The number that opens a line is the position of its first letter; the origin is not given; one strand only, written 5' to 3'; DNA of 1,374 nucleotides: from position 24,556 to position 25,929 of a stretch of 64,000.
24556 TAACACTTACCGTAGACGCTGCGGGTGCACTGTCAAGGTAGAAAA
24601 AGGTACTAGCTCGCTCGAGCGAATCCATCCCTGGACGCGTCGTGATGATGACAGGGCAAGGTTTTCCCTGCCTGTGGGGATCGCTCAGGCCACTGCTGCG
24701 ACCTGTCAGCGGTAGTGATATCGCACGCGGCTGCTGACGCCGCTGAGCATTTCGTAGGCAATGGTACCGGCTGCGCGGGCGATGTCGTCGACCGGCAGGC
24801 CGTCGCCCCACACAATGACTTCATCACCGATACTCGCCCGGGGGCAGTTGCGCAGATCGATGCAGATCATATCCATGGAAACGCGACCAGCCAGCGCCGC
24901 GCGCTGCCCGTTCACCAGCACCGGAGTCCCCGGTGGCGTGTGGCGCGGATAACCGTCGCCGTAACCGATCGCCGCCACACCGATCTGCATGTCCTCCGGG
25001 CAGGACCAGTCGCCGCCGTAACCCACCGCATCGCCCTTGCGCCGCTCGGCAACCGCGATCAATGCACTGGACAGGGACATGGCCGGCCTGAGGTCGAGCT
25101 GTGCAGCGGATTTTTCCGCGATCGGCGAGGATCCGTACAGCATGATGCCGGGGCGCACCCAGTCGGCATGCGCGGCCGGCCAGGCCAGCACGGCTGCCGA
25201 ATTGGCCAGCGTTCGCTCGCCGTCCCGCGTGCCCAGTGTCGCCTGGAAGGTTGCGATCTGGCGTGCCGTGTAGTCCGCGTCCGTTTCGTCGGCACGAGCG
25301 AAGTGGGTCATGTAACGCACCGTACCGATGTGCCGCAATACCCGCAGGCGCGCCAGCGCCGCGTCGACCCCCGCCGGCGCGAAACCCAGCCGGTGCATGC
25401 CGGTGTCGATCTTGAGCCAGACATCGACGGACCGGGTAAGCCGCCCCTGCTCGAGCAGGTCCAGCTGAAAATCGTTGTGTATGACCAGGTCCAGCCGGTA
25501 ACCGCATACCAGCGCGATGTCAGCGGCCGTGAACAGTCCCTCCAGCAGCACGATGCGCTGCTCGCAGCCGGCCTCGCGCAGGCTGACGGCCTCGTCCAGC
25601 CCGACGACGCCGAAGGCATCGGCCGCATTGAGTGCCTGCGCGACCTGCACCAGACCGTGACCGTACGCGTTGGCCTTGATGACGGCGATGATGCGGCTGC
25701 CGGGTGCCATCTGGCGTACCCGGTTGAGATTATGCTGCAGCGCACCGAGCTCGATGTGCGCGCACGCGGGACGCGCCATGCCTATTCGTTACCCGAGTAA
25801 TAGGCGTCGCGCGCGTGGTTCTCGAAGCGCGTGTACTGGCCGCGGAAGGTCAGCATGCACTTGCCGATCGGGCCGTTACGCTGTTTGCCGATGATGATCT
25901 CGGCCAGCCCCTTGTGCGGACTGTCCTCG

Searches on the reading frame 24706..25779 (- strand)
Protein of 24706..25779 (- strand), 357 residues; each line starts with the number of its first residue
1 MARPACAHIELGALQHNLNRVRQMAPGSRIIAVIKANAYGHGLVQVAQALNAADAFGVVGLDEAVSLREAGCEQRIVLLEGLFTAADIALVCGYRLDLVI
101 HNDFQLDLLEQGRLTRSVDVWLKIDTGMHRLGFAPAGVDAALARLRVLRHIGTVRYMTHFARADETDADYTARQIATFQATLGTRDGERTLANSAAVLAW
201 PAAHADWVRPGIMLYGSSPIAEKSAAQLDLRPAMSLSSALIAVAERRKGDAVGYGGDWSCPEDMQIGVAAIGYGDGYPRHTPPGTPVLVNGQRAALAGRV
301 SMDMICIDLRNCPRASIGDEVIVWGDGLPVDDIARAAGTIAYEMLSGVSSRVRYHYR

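Call 65: search_protein_families(library=pfam, proteins=[window:24706-25779:-], max_evalue=0.00001)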
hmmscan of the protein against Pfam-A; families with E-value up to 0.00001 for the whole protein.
window:24706-25779:- (357 aa): 2 families
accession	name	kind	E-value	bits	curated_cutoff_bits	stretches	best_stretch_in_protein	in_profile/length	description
PF01168.26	Ala_racemase_N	-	2.2e-68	230.7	24.1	1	9-219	1-220/220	Alanine racemase, N-terminal domain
PF00842.27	Ala_racemase_C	-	6.7e-39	132.8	25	1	233-356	1-127/127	Alanine racemase, C-terminal domain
